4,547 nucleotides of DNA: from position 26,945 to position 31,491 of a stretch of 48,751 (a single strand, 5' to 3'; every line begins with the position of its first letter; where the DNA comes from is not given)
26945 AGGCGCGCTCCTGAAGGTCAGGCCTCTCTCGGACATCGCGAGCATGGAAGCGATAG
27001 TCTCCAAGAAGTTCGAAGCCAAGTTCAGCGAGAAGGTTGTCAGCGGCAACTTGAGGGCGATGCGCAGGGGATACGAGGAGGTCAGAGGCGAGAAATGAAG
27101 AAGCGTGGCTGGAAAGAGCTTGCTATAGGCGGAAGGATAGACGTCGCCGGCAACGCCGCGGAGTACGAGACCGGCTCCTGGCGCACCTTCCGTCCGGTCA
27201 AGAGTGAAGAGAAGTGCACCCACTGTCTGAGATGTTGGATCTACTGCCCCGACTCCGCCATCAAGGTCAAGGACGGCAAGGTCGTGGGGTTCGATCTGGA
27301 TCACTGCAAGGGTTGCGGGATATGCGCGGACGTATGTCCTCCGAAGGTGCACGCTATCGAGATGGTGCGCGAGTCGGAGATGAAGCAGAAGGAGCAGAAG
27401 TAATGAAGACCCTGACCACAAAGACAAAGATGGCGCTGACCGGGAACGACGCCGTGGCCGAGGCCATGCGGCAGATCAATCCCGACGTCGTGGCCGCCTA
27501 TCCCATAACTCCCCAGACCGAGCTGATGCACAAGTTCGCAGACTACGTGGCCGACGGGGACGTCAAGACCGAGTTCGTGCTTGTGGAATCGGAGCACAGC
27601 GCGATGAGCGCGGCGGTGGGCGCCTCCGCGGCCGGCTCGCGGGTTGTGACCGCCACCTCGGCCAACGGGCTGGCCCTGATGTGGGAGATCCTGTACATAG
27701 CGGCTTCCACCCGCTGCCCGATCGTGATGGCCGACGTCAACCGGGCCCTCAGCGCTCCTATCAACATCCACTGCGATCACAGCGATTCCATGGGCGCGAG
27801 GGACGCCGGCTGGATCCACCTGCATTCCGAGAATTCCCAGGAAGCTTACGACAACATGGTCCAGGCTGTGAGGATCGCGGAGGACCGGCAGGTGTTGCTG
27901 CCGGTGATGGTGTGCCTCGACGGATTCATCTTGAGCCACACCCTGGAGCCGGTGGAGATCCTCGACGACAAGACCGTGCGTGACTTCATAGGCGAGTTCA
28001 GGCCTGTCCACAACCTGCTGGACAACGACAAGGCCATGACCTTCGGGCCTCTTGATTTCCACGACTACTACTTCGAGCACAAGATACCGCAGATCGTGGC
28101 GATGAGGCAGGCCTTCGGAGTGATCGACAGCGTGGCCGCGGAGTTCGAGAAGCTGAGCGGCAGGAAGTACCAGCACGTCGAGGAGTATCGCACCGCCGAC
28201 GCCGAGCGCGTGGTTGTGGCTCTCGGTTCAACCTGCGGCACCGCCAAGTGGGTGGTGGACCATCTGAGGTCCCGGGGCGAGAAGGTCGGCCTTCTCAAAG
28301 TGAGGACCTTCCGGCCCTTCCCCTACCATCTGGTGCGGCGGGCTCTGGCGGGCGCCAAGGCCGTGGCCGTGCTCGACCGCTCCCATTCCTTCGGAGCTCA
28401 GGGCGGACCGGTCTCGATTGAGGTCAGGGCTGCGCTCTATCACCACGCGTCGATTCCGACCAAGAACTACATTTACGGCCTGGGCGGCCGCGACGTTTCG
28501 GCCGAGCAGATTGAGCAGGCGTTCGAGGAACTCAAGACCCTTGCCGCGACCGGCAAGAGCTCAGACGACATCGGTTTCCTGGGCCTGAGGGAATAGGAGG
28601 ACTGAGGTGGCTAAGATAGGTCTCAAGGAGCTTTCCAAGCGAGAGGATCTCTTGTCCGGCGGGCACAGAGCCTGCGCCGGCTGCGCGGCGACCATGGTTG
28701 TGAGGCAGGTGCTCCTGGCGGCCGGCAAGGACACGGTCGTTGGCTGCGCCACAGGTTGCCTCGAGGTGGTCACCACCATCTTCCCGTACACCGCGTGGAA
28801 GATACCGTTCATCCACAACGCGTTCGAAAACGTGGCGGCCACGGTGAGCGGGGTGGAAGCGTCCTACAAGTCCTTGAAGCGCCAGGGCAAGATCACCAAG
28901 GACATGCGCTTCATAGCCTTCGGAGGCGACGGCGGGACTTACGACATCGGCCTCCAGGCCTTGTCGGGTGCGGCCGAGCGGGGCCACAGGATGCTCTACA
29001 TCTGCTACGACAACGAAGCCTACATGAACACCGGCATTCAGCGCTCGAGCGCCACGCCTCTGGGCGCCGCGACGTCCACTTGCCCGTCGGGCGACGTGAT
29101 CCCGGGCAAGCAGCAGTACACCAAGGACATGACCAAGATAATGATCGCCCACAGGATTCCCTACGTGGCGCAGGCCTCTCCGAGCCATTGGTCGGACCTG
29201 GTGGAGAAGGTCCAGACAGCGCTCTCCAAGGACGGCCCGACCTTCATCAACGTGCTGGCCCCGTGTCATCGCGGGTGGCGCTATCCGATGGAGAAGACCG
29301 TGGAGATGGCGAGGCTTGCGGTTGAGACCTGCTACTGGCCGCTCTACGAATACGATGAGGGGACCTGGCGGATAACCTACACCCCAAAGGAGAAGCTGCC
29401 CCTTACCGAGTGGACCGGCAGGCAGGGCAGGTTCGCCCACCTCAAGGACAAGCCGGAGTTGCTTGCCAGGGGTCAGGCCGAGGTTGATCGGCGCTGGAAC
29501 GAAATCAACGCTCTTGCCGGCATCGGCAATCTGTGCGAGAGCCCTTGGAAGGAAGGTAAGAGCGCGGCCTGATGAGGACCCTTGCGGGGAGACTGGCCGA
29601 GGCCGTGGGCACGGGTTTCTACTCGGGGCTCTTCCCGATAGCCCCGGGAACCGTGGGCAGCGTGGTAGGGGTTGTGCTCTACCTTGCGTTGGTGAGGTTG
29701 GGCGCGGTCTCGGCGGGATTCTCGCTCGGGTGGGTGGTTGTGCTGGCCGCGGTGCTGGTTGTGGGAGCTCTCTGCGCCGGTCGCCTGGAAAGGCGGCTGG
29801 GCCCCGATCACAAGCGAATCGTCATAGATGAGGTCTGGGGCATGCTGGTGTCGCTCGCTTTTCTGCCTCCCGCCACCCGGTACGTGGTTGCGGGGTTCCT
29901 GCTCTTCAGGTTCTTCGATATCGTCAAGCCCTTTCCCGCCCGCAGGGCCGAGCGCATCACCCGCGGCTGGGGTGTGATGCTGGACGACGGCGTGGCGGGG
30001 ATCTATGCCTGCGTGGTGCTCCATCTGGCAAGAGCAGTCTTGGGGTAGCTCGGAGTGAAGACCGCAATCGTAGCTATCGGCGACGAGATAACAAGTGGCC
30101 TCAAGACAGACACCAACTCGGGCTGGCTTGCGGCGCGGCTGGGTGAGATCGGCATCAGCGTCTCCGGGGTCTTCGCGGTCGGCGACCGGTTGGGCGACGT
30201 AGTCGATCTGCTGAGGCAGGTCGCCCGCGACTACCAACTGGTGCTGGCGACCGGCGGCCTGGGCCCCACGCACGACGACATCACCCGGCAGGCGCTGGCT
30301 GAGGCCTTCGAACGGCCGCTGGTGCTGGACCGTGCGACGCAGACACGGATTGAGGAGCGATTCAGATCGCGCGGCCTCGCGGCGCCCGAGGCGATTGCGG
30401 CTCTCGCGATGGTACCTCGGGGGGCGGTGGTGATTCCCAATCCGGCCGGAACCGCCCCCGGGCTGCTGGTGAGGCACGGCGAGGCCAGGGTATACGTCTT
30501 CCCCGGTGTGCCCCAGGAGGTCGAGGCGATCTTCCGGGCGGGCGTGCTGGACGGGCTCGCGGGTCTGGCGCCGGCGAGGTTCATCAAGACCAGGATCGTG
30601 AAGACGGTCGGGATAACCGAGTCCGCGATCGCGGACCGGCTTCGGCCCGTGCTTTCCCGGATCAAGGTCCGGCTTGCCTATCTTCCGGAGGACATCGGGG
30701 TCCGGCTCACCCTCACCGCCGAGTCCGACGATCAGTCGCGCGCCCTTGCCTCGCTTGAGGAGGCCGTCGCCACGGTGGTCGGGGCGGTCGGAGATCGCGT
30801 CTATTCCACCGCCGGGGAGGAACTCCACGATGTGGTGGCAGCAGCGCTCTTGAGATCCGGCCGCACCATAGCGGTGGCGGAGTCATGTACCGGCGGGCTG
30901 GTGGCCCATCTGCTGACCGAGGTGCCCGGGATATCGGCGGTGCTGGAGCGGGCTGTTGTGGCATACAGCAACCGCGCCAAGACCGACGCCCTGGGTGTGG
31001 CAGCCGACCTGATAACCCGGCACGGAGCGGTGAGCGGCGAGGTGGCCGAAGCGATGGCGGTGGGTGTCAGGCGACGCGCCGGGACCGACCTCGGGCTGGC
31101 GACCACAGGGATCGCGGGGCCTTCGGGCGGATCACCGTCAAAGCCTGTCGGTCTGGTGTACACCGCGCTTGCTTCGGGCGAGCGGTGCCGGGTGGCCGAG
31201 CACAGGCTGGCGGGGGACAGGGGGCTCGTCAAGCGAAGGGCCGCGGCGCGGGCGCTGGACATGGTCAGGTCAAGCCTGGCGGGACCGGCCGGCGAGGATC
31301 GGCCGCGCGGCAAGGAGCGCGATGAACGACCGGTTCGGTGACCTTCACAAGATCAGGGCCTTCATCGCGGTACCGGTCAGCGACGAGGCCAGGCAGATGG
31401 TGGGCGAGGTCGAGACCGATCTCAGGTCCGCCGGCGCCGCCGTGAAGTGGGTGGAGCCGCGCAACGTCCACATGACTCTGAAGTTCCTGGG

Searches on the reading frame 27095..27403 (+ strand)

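Call 10: search_protein_families(library=pfam, proteins=[window:27095-27403:+], max_evalue=0.0001)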
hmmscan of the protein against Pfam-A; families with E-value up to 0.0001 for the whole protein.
window:27095-27403:+ (102 aa): 11 families
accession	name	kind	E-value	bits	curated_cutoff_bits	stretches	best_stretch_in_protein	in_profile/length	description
PF00037.32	Fer4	-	8.4e-12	44.8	21.1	2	35-57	2-24/24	4Fe-4S binding domain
PF12838.12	Fer4_7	-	4.3e-11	43.5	27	1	40-84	1-51/52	4Fe-4S dicluster domain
PF13237.11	Fer4_10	-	4.4e-11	43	25.5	1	34-82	2-53/53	4Fe-4S dicluster domain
PF14697.11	Fer4_21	-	4.8e-10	39.9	35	1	38-90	5-59/59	4Fe-4S dicluster domain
PF12837.12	Fer4_6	-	9.4e-09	35.3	25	0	63-83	1-21/24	4Fe-4S binding domain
PF12797.12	Fer4_2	-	7.5e-08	32.3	24.5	1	64-82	3-21/22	4Fe-4S binding domain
PF13187.11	Fer4_9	-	5e-07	30.1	27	0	40-84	1-50/52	4Fe-4S dicluster domain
PF13484.11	Fer4_16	-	1.4e-06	29.5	30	0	70-96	1-24/66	4Fe-4S double cluster binding domain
PF13183.11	Fer4_8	-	3.5e-06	27.9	27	0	68-83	2-66/68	4Fe-4S dicluster domain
PF12800.12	Fer4_4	-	1.7e-05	25.2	24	0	69-82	2-15/17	4Fe-4S binding domain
PF13534.11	Fer4_17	-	2.8e-05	25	22.2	0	70-84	45-59/61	4Fe-4S dicluster domain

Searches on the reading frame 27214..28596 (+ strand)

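Call 10: search_protein_families(library=pfam, proteins=[window:27214-28596:+], max_evalue=0.0001)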
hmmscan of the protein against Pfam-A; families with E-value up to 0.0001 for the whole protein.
window:27214-28596:+ (460 aa): 3 families
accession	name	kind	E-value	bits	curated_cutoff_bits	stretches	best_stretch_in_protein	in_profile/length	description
PF01855.24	POR_N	-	4.7e-74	249.5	27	1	83-306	1-228/231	Pyruvate flavodoxin/ferredoxin oxidoreductase, thiamine diP-bdg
PF17147.9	PFOR_II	-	1e-32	113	27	1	330-433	1-102/102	Pyruvate:ferredoxin oxidoreductase core domain II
PF02780.25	Transketolase_C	-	6.8e-05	23.2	25.9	0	333-435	13-115/124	Transketolase, C-terminal domain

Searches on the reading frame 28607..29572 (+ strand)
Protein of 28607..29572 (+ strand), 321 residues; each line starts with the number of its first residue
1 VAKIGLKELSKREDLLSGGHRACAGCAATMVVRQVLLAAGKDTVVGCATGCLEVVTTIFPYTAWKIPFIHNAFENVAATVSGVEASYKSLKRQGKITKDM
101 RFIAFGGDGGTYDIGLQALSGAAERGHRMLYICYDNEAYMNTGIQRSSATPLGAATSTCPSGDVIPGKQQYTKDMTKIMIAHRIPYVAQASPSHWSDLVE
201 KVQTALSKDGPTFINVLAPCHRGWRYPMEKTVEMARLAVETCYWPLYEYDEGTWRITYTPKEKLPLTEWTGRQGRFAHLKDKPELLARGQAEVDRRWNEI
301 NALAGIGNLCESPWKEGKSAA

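Call 10: search_protein_families(library=pfam, proteins=[window:28607-29572:+], max_evalue=0.0001)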
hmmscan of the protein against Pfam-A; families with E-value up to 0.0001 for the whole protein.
window:28607-29572:+ (321 aa): 1 family
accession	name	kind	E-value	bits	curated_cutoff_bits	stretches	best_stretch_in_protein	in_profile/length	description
PF02775.26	TPP_enzyme_C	-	1.3e-19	70.9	21.9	1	49-216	2-151/151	Thiamine pyrophosphate enzyme, C-terminal TPP binding domain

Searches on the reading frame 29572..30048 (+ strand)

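Call 10: search_protein_families(library=pfam, proteins=[window:29572-30048:+], max_evalue=0.0001)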
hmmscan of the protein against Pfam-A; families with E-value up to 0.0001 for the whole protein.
window:29572-30048:+ (158 aa): 1 family
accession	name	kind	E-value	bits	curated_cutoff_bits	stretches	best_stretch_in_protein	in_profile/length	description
PF04608.18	PgpA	-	6e-40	136.9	28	1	12-153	2-140/141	Phosphatidylglycerophosphatase A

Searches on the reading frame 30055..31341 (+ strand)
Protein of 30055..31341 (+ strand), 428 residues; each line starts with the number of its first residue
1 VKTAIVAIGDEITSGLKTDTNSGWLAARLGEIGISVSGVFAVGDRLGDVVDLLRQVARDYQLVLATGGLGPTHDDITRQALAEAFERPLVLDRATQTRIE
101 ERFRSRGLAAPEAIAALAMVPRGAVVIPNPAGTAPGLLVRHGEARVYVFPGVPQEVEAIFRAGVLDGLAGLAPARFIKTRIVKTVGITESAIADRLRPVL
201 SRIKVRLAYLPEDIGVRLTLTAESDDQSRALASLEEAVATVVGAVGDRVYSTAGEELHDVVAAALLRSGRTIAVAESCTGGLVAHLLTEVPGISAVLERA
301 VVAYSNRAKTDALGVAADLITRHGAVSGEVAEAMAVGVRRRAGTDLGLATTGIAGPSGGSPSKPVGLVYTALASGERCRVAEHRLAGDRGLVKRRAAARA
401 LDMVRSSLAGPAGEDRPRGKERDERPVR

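Call 10: search_protein_families(library=pfam, proteins=[window:30055-31341:+], max_evalue=0.0001)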
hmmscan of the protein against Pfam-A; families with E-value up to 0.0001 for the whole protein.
window:30055-31341:+ (428 aa): 3 families
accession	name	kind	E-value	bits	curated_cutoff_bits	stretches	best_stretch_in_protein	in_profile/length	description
PF02464.23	CinA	-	4.2e-52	176.3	23.5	1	255-407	2-154/155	Competence-damaged protein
PF00994.29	MoCF_biosynth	-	9.5e-31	106.9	26.6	1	4-162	1-136/144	Probable molybdopterin binding domain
PF18146.6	CinA_KH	-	5.7e-12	46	27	1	179-250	1-72/73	Damage-inducible protein CinA KH domain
